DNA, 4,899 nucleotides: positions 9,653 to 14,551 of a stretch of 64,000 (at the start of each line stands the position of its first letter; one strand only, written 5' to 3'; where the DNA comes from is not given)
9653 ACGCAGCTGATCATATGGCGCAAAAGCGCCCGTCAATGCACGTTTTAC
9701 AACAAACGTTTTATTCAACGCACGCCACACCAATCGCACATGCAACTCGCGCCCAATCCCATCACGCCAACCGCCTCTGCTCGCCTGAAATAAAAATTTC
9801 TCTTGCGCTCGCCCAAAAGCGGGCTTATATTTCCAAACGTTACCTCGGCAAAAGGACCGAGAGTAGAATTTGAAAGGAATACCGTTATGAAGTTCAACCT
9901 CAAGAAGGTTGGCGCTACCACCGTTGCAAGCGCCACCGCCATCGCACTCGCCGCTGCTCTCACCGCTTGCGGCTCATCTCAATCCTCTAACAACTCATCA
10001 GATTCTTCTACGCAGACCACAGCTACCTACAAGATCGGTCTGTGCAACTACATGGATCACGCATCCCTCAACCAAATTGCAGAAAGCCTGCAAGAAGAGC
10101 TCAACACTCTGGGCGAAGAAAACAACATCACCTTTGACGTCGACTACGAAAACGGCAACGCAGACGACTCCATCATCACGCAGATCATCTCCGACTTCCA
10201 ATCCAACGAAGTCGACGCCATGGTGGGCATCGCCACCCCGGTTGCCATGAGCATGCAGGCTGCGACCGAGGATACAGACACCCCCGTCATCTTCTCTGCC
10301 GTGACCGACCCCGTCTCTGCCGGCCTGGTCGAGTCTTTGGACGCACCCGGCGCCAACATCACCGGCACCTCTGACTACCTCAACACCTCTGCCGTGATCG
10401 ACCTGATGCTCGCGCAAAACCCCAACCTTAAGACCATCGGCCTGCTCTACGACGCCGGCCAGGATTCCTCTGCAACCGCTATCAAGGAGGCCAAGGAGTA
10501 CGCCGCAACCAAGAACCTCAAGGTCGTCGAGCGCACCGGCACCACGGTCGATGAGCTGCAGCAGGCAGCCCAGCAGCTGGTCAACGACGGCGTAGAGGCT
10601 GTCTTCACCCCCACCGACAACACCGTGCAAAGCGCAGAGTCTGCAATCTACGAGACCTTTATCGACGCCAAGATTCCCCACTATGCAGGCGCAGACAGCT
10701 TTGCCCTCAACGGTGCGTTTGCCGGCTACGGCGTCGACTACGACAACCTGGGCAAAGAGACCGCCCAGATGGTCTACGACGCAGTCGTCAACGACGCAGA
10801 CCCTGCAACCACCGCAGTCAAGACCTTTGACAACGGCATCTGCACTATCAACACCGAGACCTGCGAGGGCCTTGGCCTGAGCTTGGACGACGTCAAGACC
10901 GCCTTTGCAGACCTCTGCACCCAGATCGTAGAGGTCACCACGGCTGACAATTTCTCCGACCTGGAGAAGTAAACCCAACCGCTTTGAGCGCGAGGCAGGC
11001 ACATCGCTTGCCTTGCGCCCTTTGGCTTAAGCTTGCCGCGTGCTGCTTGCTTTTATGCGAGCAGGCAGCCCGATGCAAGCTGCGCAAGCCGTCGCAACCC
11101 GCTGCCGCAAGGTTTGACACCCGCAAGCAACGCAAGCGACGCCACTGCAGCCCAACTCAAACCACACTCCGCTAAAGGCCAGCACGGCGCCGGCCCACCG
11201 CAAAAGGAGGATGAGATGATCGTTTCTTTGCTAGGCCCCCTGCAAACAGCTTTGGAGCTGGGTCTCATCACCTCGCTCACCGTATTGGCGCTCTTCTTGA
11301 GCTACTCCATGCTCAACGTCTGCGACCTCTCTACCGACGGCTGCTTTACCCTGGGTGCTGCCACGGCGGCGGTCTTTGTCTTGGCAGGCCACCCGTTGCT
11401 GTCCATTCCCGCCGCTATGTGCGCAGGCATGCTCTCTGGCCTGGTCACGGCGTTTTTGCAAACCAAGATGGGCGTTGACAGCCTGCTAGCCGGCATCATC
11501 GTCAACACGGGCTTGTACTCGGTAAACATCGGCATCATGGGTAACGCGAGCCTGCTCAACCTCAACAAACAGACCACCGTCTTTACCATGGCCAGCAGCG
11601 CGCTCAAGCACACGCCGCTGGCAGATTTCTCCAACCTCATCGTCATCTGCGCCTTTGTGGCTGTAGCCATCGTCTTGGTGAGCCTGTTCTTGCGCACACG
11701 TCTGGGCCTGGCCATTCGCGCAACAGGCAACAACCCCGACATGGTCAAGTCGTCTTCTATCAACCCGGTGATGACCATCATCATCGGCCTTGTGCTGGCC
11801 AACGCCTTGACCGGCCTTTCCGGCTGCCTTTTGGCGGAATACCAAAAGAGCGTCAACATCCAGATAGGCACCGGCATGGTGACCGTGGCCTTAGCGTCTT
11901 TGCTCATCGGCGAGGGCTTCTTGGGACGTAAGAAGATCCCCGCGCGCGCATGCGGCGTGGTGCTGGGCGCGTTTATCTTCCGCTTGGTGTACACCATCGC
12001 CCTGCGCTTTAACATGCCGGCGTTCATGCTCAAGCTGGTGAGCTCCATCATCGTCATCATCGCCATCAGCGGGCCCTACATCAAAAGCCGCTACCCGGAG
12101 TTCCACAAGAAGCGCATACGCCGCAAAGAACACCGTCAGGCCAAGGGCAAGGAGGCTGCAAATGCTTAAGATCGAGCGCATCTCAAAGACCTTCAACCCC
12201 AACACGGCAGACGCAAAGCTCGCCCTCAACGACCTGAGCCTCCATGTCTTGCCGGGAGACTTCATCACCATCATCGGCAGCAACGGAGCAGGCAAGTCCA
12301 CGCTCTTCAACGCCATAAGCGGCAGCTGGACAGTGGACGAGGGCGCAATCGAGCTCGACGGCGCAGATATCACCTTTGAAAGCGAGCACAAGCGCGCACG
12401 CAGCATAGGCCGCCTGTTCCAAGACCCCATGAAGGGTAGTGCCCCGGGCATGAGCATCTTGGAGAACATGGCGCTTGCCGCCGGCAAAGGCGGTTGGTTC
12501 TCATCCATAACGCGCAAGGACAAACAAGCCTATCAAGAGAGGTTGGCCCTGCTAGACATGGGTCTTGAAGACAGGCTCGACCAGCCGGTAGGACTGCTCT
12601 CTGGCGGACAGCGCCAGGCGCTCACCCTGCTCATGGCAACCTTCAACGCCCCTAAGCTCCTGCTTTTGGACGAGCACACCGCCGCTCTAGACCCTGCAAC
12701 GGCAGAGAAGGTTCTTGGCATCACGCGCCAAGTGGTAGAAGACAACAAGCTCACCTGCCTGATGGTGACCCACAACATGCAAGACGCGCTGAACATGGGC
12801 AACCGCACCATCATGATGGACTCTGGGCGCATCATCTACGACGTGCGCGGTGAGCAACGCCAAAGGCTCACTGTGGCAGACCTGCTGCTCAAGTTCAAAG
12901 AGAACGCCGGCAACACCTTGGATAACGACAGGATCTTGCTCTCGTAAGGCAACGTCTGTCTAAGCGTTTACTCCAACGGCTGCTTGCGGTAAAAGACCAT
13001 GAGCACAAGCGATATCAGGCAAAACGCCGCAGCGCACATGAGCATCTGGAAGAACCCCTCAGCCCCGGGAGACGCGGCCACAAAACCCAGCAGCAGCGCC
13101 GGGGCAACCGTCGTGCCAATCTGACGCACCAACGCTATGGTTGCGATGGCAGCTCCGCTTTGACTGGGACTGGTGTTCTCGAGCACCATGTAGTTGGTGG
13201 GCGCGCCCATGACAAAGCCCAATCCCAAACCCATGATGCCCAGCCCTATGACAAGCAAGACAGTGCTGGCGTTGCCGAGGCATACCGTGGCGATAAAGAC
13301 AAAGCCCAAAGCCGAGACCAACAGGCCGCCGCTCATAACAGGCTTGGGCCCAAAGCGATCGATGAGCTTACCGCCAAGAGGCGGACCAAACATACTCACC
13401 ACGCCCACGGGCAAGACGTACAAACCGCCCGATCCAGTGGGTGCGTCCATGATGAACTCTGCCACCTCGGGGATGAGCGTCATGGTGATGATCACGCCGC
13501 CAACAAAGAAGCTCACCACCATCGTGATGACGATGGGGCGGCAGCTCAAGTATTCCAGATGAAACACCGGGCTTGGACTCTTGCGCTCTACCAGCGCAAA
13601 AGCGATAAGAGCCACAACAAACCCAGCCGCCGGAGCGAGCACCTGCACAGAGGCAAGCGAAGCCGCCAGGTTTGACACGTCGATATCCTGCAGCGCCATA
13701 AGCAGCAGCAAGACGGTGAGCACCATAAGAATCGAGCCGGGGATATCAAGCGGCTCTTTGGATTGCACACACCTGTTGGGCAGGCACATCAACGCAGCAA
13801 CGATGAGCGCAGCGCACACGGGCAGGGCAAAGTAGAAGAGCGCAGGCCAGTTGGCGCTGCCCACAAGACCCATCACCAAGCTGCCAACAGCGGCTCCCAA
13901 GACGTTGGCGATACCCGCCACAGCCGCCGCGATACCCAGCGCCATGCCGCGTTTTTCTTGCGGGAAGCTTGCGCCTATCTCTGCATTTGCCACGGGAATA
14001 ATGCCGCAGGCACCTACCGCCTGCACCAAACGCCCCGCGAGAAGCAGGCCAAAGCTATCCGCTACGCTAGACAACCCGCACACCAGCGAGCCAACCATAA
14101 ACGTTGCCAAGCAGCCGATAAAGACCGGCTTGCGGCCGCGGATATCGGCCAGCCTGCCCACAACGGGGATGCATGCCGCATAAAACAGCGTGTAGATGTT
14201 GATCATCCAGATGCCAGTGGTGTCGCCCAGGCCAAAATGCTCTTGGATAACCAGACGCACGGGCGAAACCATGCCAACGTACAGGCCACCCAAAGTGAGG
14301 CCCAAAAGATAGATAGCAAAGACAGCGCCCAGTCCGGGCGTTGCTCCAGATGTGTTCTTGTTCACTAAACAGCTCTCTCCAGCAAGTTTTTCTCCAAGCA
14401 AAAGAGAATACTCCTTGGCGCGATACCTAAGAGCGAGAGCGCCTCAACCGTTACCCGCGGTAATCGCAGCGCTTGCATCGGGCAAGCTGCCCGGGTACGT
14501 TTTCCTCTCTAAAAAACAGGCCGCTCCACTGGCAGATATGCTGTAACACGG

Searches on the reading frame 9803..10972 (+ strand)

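Call 29: search_protein_families(library=pfam, proteins=[window:9803-10972:+], max_evalue=0.00001)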
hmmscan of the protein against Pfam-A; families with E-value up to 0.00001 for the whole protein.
window:9803-10972:+ (389 aa): 1 family
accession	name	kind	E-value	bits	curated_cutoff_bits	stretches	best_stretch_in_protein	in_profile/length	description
PF04392.18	ABC_sub_bind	-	9.3e-60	202.8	25.9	1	77-363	1-283/293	ABC transporter substrate binding protein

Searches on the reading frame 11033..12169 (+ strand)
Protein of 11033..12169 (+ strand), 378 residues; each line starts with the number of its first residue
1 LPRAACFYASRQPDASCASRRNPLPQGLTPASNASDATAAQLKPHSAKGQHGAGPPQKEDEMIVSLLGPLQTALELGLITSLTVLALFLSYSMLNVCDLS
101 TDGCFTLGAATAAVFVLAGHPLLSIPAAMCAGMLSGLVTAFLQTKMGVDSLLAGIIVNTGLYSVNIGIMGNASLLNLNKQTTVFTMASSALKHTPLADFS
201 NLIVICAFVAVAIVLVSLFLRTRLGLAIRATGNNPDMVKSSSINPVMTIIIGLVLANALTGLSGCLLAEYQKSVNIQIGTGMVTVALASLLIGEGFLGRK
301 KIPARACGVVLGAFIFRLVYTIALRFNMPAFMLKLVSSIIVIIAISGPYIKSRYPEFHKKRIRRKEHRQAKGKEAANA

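Call 29: search_protein_families(library=pfam, proteins=[window:11033-12169:+], max_evalue=0.00001)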
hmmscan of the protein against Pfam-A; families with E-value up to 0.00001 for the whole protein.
window:11033-12169:+ (378 aa): 1 family
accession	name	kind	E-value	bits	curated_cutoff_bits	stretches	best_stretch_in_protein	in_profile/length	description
PF02653.21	BPD_transp_2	-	1.4e-27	97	26.8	1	75-344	7-268/269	Branched-chain amino acid transport system / permease component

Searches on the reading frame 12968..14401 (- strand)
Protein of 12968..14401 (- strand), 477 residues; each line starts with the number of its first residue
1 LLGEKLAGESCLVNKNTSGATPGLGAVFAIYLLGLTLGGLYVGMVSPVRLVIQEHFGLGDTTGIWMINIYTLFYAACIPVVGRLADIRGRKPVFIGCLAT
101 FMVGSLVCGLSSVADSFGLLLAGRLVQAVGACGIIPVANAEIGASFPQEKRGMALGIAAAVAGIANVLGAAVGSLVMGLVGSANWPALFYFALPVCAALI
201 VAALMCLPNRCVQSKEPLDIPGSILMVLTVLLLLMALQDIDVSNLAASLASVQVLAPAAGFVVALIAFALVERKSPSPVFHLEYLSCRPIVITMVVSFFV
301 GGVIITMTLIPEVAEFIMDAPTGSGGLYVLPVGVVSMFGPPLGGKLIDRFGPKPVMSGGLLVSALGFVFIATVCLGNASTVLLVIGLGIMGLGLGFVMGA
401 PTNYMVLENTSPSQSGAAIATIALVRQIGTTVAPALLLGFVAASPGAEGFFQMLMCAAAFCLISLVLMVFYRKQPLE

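Call 29: search_protein_families(library=pfam, proteins=[window:12968-14401:-], max_evalue=0.00001)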
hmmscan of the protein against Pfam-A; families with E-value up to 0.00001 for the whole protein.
window:12968-14401:- (477 aa): 2 families
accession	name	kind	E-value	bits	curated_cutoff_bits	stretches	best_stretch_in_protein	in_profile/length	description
PF07690.21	MFS_1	-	1.1e-46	159.8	33.4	2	33-346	3-261/347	Major Facilitator Superfamily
PF00083.30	Sugar_tr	-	6.2e-11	42.3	22.3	1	65-207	50-191/452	Sugar (and other) transporter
